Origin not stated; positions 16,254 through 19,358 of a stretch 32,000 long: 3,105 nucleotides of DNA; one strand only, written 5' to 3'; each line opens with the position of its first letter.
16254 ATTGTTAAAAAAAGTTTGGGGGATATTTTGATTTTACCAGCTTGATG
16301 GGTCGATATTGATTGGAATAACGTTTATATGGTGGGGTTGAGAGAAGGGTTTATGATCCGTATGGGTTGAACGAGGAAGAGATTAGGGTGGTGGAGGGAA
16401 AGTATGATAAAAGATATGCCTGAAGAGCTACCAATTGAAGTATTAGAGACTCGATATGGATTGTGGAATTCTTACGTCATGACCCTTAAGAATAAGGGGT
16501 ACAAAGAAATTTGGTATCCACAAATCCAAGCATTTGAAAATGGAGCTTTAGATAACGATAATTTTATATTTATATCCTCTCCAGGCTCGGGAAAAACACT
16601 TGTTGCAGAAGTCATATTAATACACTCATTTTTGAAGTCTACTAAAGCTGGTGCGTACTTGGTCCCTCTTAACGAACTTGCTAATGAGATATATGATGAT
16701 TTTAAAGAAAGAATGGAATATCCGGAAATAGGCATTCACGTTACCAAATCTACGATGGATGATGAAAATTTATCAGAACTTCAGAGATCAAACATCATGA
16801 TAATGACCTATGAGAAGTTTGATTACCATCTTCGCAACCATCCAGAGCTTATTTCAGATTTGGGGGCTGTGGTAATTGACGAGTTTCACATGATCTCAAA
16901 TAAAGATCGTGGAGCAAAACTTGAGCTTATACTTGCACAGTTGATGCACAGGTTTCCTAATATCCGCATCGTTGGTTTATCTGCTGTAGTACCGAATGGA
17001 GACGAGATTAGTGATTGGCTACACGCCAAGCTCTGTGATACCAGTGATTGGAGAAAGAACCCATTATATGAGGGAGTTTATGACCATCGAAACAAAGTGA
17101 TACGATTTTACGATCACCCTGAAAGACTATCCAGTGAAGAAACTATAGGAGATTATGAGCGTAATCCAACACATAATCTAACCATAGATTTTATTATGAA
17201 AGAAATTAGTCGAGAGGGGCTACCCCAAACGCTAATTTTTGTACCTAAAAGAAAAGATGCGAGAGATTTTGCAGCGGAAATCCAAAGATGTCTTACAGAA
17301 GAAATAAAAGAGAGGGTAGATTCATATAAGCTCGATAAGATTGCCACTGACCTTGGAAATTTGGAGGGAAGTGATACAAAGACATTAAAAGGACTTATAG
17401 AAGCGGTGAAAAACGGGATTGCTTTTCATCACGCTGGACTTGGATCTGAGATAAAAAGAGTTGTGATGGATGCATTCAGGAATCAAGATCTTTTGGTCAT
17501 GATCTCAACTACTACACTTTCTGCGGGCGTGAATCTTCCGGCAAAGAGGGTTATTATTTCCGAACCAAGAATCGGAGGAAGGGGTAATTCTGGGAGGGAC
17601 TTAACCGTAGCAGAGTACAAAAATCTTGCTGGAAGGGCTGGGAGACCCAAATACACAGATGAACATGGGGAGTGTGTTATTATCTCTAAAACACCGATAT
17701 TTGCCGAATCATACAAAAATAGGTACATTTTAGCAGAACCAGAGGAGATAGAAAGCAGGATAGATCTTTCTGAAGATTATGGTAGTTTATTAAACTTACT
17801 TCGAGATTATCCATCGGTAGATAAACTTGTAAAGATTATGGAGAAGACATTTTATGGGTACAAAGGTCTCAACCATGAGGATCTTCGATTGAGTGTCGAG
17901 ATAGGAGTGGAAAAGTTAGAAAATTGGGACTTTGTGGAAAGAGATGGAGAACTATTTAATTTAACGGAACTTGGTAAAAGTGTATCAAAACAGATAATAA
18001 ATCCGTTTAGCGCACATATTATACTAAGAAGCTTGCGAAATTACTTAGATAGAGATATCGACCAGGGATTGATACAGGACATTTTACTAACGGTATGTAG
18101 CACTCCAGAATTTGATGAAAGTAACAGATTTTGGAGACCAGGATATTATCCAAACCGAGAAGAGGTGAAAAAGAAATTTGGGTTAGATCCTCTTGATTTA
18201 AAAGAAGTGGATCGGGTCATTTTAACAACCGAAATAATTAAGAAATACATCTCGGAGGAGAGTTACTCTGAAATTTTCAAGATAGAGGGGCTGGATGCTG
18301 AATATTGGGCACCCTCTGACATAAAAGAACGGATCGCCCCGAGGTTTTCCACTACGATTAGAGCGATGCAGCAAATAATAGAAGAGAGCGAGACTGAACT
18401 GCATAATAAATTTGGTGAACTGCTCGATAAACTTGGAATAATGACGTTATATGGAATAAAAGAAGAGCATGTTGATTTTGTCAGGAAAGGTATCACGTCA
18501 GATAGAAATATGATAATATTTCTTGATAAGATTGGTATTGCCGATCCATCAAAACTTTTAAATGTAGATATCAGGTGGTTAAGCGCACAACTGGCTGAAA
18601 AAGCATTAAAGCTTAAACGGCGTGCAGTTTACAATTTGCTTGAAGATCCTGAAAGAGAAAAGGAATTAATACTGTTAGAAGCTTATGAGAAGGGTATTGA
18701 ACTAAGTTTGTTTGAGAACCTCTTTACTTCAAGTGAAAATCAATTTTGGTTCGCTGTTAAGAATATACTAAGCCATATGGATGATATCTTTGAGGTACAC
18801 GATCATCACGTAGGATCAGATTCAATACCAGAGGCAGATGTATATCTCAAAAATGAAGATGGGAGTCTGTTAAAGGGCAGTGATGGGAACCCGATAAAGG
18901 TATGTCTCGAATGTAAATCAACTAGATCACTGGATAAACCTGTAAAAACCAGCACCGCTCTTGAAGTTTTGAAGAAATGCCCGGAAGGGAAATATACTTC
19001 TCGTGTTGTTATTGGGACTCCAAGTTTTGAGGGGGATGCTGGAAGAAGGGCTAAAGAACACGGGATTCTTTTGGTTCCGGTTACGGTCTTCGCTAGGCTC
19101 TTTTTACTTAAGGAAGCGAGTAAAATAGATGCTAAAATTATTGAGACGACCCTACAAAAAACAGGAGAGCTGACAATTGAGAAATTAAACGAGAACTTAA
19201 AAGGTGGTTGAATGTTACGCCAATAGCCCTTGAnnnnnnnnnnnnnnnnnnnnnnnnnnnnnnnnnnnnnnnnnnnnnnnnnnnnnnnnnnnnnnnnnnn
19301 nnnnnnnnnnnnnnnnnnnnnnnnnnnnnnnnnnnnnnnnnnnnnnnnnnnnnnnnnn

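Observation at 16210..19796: AT-rich 3.5 kb island with a two-gene helicase-nuclease + HEPN-like module: candidate undescribed archaeal defence system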

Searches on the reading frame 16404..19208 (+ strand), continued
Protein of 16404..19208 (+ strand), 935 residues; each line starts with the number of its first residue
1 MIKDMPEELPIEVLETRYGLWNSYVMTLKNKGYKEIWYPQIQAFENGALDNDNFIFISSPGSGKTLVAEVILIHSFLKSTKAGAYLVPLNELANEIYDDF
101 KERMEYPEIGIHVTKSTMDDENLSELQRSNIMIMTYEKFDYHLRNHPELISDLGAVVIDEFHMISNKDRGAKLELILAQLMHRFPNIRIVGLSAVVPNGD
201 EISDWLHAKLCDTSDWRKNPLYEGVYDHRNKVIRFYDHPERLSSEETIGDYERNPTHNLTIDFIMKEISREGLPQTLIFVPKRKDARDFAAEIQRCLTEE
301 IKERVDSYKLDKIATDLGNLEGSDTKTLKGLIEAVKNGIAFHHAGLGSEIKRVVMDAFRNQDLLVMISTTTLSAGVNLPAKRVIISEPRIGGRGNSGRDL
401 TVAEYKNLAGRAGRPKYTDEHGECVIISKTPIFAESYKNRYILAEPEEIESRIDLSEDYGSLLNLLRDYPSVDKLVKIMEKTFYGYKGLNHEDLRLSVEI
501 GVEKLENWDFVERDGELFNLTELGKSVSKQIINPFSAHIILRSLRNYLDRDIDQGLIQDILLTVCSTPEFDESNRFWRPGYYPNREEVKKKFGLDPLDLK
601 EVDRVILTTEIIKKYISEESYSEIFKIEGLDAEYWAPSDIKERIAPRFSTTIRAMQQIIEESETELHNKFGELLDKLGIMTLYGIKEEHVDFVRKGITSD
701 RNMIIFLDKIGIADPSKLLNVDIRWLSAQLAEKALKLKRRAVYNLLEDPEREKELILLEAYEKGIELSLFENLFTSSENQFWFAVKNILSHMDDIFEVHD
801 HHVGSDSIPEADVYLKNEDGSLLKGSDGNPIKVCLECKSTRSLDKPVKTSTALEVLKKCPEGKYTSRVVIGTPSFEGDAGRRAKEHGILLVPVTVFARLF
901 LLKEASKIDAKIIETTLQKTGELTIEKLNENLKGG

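Call 80: search_protein_families(library=pfam, proteins=[L011:7109-7909:+, L011:11606-13141:+, L011:10876-11562:+, L012:12820-14004:+, L009:11189-12307:+, L013:13054-13536:+, L018:13582-14256:+, L017:3012-4454:+, L014:5436-5984:+], max_evalue=0.1)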
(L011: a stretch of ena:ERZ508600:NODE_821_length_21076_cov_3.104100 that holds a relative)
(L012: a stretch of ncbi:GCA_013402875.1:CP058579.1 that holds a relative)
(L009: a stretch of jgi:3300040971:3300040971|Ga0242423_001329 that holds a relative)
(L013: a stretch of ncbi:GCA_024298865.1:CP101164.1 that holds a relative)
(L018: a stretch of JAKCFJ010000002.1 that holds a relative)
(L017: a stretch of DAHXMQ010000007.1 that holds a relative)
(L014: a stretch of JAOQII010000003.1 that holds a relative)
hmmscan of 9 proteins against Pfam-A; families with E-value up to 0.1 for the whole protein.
L011:7109-7909:+ (267 aa): 1 family
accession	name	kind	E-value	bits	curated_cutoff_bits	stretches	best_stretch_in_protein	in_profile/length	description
PF00571.33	CBS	-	1.3e-11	45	24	2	29-76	8-56/57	CBS domain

L011:11606-13141:+ (512 aa): 0 families

L011:10876-11562:+ (229 aa): 2 families
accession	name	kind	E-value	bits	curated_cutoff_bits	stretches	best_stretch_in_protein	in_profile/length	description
PF07332.16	Phage_holin_3_6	-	0.00068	20.1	28.4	1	149-220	39-110/116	Putative Actinobacterial Holin-X, holin superfamily III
PF14235.11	DUF4337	-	0.034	14.7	27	0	88-166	68-138/161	Domain of unknown function (DUF4337)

L012:12820-14004:+ (395 aa): 0 families

L009:11189-12307:+ (373 aa): 0 families

L013:13054-13536:+ (161 aa): 0 families

L018:13582-14256:+ (225 aa): 6 families
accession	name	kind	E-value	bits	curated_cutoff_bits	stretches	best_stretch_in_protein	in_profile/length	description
PF13610.12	DDE_Tnp_IS240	-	1.4e-10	41.9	27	1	81-161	3-83/139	DDE domain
PF13683.12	rve_3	-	3.5e-08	33.5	26.5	1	181-219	29-67/67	Integrase core domain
PF00665.32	rve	-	0.00085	20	32.6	1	79-145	5-74/102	Integrase core domain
PF13333.12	rve_2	-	0.0061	17.1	22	1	190-221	19-50/56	Integrase core domain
PF19820.4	DUF6303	-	0.015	15.5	25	1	42-72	42-72/93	Family of unknown function (DUF6303)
PF00363.23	Casein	-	0.051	14.4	23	1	184-217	37-70/87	Casein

L017:3012-4454:+ (481 aa): 4 families
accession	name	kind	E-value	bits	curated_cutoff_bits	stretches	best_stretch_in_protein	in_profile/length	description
PF13522.11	GATase_6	-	3.2e-25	89.1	27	1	69-200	9-130/130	Glutamine amidotransferase domain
PF13537.11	GATase_7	-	8.4e-24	84.4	25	1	88-204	11-121/123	Glutamine amidotransferase domain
PF13230.11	GATase_4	-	5e-07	29.4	23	1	68-148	69-145/272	Glutamine amidotransferases class-II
PF00156.33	Pribosyltran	-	4.6e-05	23.2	26.3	1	325-377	75-120/158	Phosphoribosyl transferase domain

L014:5436-5984:+ (183 aa): 1 family
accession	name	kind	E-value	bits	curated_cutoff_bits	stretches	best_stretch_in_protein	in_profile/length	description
PF11723.14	Aromatic_hydrox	-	0.013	15.5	24.4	1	42-106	170-234/241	Homotrimeric ring hydroxylase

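Call 84: search_protein_families(library=padloc, proteins=[L045:9128-12220:+, L045:8109-8831:+, L045:7322-8095:+, L035:8999-12232:+, L035:5529-8036:+, L053:9113-12259:+, L053:7139-8182:+, L053:12340-13128:+, L062:9128-12220:+, L045:12291-12770:+], max_evalue=0.00001)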
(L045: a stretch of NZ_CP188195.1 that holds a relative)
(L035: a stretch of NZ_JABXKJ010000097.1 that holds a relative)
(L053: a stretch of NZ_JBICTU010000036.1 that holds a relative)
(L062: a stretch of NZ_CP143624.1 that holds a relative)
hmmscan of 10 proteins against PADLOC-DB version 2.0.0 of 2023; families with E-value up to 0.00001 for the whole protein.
L045:9128-12220:+ (1031 aa): 32 families (the best 25 are shown)
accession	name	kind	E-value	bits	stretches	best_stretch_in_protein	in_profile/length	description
PDLC00194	HamB1|HamB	-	8.1e-35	118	2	292-483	233-428/995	DEAD-box helicase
PDLC04531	PDC-M23B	-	1.9e-33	113.6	2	572-698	617-740/1060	-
PDLC00174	HamB1|HamB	-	7.5e-31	104.8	2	303-459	317-474/1163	DEAD-box helicase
PDLC00188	HamB1|HamB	-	7.6e-29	98.4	2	296-463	250-421/1037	DEAD-box helicase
PDLC00192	HamB1|HamB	-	2.8e-27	92.8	2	284-463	265-446/1104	DEAD-box helicase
PDLC00186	HamB1|HamB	-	1.1e-25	87.8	2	525-659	388-523/864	DEAD-box helicase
PDLC00187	HamB1|HamB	-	2.1e-25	87.2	1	304-684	156-528/851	DEAD-box helicase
PDLC03960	SngC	-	3.8e-25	86.7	1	283-691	20-392/720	-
PDLC00200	HamB2|HamB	-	1.7e-24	83.9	2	574-724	439-584/865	DEAD-box helicase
PDLC00178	HamB1|HamB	-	2.5e-24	83.3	2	296-462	253-423/830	DEAD-box helicase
PDLC00185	HamB1|HamB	-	6.5e-20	68.6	1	577-733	437-591/871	DEAD-box helicase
PDLC02503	BrxHI|BrxHII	-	1.5e-18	64.5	1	286-469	23-211/698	BrxHI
PDLC00190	HamB1|HamB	-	6e-17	59.4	1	516-690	365-537/866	DEAD-box helicase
PDLC04532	PDC-M23B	-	8.2e-17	58.5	1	567-695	623-750/817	-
PDLC00175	HamB1|HamB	-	3.1e-16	56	2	295-461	232-400/1000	DEAD-box helicase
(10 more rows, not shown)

L045:8109-8831:+ (241 aa): 0 families

L045:7322-8095:+ (258 aa): 1 family
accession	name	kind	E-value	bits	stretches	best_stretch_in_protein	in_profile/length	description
PDLC04141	capP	-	5e-07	27.5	1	44-184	31-151/242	capP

L035:8999-12232:+ (1078 aa): 32 families (the best 25 are shown)
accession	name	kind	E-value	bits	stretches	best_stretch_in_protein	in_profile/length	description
PDLC00174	HamB1|HamB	-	3.6e-32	109.2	1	336-694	317-695/1163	DEAD-box helicase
PDLC00194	HamB1|HamB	-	3.8e-31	105.8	2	325-509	233-421/995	DEAD-box helicase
PDLC04531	PDC-M23B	-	1.2e-30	104.3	2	608-733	620-738/1060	-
PDLC00192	HamB1|HamB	-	5.2e-28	95.2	1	324-708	272-668/1104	DEAD-box helicase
PDLC00186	HamB1|HamB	-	6.5e-28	95.2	2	547-695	377-522/864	DEAD-box helicase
PDLC00187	HamB1|HamB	-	6.4e-26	88.9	1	336-709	155-522/851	DEAD-box helicase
PDLC00188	HamB1|HamB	-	4.1e-25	86.1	1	330-495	251-420/1037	DEAD-box helicase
PDLC03960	SngC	-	9.8e-25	85.4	1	320-816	24-474/720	-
PDLC00200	HamB2|HamB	-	8.3e-23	78.3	2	607-805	439-627/865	DEAD-box helicase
PDLC00178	HamB1|HamB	-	1.2e-21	74.4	1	334-495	258-423/830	DEAD-box helicase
PDLC00190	HamB1|HamB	-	7.5e-21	72.3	1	332-756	152-564/866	DEAD-box helicase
PDLC00185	HamB1|HamB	-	1e-20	71.2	2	611-706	438-526/871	DEAD-box helicase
PDLC02503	BrxHI|BrxHII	-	3.1e-20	70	1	320-499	24-208/698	BrxHI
PDLC00176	HamB1|HamB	-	3e-17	60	1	336-697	150-503/845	DEAD-box helicase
PDLC00177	HamB1|HamB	-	1.3e-16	58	1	547-695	375-522/841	DEAD-box helicase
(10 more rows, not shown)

L035:5529-8036:+ (836 aa): 1 family
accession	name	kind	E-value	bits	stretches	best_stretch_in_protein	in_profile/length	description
PDLC02987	caspase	-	4.6e-37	126.3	1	3-336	2-196/453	-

L053:9113-12259:+ (1049 aa): 29 families (the best 25 are shown)
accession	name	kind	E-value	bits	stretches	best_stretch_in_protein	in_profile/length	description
PDLC04531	PDC-M23B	-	5.1e-33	112.2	2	592-717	620-738/1060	-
PDLC00186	HamB1|HamB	-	4.3e-32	109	2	535-679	380-522/864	DEAD-box helicase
PDLC00187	HamB1|HamB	-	4.6e-31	105.9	1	321-680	155-509/851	DEAD-box helicase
PDLC00194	HamB1|HamB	-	7.3e-29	98.2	2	310-491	233-417/995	DEAD-box helicase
PDLC00174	HamB1|HamB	-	6.6e-27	91.7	1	323-677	319-694/1163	DEAD-box helicase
PDLC00200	HamB2|HamB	-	4.8e-26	89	2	539-689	384-531/865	DEAD-box helicase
PDLC00192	HamB1|HamB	-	1.3e-24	83.9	2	308-483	271-447/1104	DEAD-box helicase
PDLC00188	HamB1|HamB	-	7.9e-23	78.5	2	316-482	252-421/1037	DEAD-box helicase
PDLC00185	HamB1|HamB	-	1.7e-21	73.8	2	592-678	435-514/871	DEAD-box helicase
PDLC00178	HamB1|HamB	-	3.7e-21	72.8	2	310-484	250-426/830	DEAD-box helicase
PDLC03960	SngC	-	4.2e-21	73.4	1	294-688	13-368/720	-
PDLC00190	HamB1|HamB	-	1.4e-19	68.1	1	328-693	163-519/866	DEAD-box helicase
PDLC00199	HamB2|HamB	-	1.1e-18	64.7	1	546-678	380-507/841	DEAD-box helicase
PDLC00177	HamB1|HamB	-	3.2e-18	63.3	1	536-682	380-524/841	DEAD-box helicase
PDLC00176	HamB1|HamB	-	4e-17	59.6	1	542-679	369-501/845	DEAD-box helicase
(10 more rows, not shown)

L053:7139-8182:+ (348 aa): 0 families

L053:12340-13128:+ (263 aa): 0 families

L062:9128-12220:+ (1031 aa): 27 families (the best 25 are shown)
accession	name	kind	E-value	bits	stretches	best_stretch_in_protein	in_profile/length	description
PDLC04531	PDC-M23B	-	2.6e-29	99.9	2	572-701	617-743/1060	-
PDLC00174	HamB1|HamB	-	5.3e-28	95.4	2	290-458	305-473/1163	DEAD-box helicase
PDLC00194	HamB1|HamB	-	1.1e-27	94.4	2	288-463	229-405/995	DEAD-box helicase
PDLC00187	HamB1|HamB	-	1.5e-26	91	1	301-671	153-521/851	DEAD-box helicase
PDLC00186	HamB1|HamB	-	3.8e-26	89.4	2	520-659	383-523/864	DEAD-box helicase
PDLC00200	HamB2|HamB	-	1.9e-25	87.1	2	520-767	382-631/865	DEAD-box helicase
PDLC00188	HamB1|HamB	-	2.3e-25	86.8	2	296-462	250-420/1037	DEAD-box helicase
PDLC03960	SngC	-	1.3e-24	85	1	287-665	24-366/720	-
PDLC00192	HamB1|HamB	-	5.6e-23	78.5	2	288-463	269-446/1104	DEAD-box helicase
PDLC00178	HamB1|HamB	-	1.3e-22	77.6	2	296-462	253-423/830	DEAD-box helicase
PDLC00185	HamB1|HamB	-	8.4e-19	64.9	1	577-664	437-521/871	DEAD-box helicase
PDLC02503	BrxHI|BrxHII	-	1.4e-17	61.3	1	286-464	23-207/698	BrxHI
PDLC00180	HamB1|HamB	-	4.6e-17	59.8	1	522-659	292-427/709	DEAD-box helicase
PDLC00190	HamB1|HamB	-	8.9e-17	58.8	1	514-675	363-522/866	DEAD-box helicase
PDLC00201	HamB2|HamB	-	1.6e-16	57.8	1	571-658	344-428/721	DEAD-box helicase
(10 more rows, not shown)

L045:12291-12770:+ (160 aa): 0 families

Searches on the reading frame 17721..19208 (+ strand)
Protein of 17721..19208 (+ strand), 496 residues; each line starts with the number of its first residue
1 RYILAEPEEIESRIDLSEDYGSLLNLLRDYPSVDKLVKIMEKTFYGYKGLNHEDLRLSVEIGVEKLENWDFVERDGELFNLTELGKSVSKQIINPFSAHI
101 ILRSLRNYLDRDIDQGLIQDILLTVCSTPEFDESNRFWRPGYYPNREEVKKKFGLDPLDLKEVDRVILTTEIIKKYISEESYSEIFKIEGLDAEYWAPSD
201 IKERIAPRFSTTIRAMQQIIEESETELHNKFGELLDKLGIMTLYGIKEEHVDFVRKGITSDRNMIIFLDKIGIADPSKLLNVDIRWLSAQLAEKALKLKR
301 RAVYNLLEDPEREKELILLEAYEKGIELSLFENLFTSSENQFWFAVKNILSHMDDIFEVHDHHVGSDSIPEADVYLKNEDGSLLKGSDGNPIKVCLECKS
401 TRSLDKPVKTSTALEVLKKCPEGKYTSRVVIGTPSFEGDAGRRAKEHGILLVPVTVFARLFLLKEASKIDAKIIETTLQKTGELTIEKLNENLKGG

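Call 74: search_dna_similar(query=window:17721-19208:+, collection=phages, mode=protein, max_evalue=0.001, max_rows=10)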
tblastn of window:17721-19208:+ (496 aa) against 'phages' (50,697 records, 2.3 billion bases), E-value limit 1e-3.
No match.

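Call 75: search_dna_similar(query=window:17721-19208:+, collection=plasmids, mode=protein, max_evalue=0.001, max_rows=10)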
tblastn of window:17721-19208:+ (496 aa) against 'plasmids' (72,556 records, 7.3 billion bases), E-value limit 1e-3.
Records with a match: 2; places in all: 2; records where one place covers at least 80% of the query: 2.
Best place of each record, by identity: <60% 2.
By first word of the organism name: Natronosalvus 1; Halorarius 1.
By predicted mobility (MOB-suite, as given by PLSDB): non-mobilizable 2.
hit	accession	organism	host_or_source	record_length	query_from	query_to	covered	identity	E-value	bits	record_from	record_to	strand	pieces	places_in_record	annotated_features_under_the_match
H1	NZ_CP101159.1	Natronosalvus amylolyticus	cell culture,sediment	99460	1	469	95%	29.6%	5e-47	182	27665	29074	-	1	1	DEAD/DEAH box helicase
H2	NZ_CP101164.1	Halorarius halobius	cell culture,salt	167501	8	493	98%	27.5%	3e-46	180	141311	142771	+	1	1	DEAD/DEAH box helicase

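Call 76: get_annotated_region(hit=H1, flank=9000)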
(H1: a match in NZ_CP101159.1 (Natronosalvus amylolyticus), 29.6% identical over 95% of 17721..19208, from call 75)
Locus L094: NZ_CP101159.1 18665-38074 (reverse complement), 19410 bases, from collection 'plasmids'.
description: Natronosalvus amylolyticus strain WLHSJ1 plasmid unnamed3, complete sequence
organism: Natronosalvus amylolyticus (NCBI taxid 2961994)
taxonomy: Archaea; Euryarchaeota; Halobacteria; Halobacteriales; Natrialbaceae; Natronosalvus; Natronosalvus amylolyticus
host: -; source: cell culture,sediment; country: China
typing (MOB-suite, as given by PLSDB): non-mobilizable
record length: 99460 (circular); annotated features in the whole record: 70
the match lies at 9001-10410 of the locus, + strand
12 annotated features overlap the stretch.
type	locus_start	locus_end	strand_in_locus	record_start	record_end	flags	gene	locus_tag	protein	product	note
CDS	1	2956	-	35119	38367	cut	-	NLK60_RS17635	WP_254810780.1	DNA methyltransferase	GO:0006306 - DNA methylation [Evidence IEA]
CDS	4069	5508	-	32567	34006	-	-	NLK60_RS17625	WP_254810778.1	hypothetical protein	-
CDS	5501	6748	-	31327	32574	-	-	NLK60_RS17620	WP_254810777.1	hypothetical protein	-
CDS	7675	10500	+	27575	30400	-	-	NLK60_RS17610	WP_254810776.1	DEAD/DEAH box helicase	-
CDS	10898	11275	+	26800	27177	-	-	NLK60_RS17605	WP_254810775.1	hypothetical protein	-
CDS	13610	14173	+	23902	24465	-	-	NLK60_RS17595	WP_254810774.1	SWIM zinc finger family protein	-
CDS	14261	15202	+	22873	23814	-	-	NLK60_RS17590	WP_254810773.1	transcription initiation factor IIB family protein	-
CDS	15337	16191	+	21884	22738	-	-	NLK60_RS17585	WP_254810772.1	hypothetical protein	-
CDS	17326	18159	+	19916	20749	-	-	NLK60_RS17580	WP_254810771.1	restriction endonuclease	GO:0009307 - DNA restriction-modification system [Evidence IEA]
CDS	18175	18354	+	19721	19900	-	-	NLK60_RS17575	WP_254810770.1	hypothetical protein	-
CDS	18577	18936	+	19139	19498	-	-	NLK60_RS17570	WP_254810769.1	hypothetical protein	-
CDS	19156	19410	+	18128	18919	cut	-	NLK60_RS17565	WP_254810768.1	hypothetical protein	-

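Call 80: search_protein_families(library=pfam, proteins=[L094:10898-11272:+], max_evalue=0.1)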
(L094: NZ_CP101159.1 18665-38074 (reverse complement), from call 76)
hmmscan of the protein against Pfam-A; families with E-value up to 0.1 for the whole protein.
L094:10898-11272:+ (125 aa): 0 families
